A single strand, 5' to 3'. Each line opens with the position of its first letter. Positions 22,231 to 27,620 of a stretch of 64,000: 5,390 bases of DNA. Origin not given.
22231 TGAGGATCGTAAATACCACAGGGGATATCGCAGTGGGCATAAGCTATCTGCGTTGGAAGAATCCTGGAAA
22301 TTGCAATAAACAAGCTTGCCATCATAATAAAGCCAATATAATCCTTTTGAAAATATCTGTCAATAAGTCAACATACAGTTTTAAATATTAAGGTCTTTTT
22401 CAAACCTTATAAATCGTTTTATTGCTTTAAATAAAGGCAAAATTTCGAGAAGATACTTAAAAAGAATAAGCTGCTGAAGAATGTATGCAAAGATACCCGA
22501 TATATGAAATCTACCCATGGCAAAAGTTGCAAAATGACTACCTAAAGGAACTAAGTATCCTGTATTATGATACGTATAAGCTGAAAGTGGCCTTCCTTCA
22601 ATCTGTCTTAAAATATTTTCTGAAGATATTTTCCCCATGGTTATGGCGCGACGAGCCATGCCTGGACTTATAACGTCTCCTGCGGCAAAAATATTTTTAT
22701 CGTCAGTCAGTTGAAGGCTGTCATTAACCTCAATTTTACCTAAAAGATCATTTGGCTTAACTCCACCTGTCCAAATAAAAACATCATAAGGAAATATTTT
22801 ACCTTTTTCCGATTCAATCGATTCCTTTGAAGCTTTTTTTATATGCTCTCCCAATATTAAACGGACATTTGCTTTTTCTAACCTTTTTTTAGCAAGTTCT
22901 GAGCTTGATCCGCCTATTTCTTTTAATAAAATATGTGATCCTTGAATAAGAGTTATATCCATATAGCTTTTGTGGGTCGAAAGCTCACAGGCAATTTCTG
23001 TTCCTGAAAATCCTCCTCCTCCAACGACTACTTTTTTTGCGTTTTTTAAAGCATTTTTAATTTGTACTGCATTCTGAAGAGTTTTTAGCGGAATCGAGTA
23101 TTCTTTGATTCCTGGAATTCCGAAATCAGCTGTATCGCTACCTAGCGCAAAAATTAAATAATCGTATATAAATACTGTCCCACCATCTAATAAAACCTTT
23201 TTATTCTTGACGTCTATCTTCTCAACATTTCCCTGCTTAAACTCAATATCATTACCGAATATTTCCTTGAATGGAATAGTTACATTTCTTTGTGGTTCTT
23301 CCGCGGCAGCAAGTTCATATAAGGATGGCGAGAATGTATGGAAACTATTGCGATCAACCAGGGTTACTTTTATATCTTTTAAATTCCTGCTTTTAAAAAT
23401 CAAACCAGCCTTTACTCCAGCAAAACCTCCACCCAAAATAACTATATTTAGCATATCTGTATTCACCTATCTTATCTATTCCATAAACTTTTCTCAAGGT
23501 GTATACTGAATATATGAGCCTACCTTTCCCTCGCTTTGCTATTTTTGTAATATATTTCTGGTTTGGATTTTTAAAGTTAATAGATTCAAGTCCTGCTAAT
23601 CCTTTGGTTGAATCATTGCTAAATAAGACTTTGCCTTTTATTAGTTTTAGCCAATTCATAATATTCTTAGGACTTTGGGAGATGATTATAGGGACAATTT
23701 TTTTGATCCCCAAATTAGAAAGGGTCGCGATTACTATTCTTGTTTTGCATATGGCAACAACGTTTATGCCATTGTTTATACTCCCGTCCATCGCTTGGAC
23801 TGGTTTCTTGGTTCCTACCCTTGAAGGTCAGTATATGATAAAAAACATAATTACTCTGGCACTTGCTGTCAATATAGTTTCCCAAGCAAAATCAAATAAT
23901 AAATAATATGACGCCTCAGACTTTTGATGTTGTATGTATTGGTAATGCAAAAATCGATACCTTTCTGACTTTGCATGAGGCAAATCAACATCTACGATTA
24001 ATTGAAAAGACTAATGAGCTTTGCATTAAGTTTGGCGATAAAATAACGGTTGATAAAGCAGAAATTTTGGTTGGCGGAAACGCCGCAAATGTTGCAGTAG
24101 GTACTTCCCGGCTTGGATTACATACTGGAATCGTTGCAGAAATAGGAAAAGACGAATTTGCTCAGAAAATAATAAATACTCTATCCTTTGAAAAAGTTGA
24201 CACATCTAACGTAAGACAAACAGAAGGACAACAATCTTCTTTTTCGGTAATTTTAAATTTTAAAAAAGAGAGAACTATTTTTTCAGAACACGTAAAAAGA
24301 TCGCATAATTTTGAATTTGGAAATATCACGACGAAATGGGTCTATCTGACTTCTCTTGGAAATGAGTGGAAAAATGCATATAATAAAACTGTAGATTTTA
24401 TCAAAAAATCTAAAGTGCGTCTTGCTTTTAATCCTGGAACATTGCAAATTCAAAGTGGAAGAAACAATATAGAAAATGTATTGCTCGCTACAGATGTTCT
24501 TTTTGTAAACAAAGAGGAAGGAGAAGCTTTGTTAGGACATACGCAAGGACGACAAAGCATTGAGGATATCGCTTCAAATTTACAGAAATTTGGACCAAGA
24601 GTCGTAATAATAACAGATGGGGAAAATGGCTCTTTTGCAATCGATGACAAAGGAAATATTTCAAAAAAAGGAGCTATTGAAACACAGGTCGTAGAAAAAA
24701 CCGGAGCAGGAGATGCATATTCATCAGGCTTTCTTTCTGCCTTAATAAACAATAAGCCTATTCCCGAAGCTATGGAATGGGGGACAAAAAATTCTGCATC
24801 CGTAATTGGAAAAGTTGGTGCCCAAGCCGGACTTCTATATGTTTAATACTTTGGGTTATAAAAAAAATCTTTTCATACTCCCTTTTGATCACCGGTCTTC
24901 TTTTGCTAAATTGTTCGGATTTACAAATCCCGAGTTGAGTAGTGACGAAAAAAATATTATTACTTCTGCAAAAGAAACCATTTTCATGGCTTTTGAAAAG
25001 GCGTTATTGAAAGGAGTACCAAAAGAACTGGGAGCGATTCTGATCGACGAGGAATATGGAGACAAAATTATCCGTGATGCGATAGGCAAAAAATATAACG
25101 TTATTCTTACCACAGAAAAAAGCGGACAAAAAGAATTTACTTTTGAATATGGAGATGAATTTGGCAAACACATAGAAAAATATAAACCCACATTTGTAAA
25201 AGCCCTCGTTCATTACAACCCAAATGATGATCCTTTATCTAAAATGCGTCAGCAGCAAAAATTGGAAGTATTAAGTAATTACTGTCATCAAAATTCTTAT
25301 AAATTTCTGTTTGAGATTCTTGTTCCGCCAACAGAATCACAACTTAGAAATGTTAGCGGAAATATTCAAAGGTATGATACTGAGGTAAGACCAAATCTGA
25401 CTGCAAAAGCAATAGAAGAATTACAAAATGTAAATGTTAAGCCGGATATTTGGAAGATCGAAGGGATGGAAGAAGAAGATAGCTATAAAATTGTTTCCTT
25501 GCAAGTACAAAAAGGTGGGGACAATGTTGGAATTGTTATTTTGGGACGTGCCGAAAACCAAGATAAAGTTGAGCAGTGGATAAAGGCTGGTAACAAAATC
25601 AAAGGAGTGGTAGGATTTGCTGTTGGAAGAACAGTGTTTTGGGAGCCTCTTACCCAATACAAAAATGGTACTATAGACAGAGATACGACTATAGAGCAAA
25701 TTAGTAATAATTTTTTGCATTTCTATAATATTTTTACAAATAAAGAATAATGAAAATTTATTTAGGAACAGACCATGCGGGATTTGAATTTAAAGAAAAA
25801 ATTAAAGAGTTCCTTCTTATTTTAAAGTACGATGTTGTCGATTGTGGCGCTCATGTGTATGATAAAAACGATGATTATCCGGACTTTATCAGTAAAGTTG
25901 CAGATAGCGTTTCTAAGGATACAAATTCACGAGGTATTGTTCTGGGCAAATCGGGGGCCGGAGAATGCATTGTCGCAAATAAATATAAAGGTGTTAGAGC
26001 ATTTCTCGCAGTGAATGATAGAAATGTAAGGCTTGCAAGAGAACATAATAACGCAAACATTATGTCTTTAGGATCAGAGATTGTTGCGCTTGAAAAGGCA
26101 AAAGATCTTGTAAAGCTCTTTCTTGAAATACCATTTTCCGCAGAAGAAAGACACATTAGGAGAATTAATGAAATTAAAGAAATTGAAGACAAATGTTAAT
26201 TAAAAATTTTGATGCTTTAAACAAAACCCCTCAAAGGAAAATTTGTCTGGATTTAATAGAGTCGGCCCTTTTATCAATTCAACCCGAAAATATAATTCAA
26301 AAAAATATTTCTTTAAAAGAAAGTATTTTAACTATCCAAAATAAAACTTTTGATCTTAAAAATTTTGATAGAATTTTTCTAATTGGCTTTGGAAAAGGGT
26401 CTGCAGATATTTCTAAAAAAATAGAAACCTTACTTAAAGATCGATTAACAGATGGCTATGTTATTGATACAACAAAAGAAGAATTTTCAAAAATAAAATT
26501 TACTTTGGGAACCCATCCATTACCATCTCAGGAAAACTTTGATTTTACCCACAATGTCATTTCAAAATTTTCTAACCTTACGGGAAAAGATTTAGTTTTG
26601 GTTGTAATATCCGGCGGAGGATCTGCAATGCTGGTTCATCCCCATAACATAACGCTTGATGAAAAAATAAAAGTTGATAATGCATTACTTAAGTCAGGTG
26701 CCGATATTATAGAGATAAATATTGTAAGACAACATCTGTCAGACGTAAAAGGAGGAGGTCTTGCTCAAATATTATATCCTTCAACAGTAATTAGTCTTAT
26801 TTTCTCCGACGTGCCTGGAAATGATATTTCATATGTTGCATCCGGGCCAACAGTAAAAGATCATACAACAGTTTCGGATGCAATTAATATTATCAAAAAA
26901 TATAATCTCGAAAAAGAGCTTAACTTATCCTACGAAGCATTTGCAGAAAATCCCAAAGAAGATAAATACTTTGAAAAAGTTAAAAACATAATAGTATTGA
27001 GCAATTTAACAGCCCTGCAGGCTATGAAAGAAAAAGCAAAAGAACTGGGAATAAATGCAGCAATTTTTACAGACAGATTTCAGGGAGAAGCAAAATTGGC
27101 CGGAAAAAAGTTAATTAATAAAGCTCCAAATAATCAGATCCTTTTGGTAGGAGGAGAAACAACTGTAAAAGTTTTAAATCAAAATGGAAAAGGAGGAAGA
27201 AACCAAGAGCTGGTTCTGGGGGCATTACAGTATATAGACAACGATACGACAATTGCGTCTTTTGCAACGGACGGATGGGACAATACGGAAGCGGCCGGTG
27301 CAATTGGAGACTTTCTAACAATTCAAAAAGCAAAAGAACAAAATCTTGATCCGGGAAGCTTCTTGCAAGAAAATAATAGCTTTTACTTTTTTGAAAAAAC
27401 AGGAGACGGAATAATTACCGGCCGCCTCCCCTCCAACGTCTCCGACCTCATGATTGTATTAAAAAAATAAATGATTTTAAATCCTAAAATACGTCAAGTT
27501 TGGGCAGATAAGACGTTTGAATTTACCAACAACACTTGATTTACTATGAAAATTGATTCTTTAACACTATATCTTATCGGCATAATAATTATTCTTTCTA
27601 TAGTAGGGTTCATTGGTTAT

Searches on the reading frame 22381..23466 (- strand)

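Call 81: search_protein_families(library=pfam, proteins=[window:22381-23466:-], max_evalue=0.000001)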
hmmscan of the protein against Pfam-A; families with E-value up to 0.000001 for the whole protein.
window:22381-23466:- (361 aa): 2 families
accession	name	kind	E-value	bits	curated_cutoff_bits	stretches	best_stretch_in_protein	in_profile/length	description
PF07992.20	Pyr_redox_2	-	1.3e-42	146.6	26.1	1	7-278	2-291/291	Pyridine nucleotide-disulphide oxidoreductase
PF00070.33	Pyr_redox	-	2.1e-12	47.8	22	1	145-216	1-70/82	Pyridine nucleotide-disulphide oxidoreductase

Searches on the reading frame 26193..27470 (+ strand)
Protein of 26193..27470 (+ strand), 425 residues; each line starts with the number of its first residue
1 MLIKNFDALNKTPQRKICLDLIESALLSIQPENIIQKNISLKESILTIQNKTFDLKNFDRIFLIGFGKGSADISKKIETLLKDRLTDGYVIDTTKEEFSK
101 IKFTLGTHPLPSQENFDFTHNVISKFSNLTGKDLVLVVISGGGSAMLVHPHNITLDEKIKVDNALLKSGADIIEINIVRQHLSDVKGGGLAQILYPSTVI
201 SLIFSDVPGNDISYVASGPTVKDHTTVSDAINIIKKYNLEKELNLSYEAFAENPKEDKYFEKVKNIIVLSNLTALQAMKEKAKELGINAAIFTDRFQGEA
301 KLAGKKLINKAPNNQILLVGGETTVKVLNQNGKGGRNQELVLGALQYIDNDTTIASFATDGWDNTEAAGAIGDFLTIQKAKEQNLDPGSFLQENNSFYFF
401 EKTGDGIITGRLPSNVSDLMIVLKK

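Call 81: search_protein_families(library=pfam, proteins=[window:26193-27470:+], max_evalue=0.000001)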
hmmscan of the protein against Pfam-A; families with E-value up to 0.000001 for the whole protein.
window:26193-27470:+ (425 aa): 2 families
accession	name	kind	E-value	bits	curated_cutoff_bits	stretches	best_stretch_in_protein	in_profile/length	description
PF13660.11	DUF4147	-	1.2e-67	228.2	23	1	19-243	3-225/234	Domain of unknown function (DUF4147)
PF05161.18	MOFRL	-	6.8e-26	91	28.3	1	316-418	2-106/106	MOFRL family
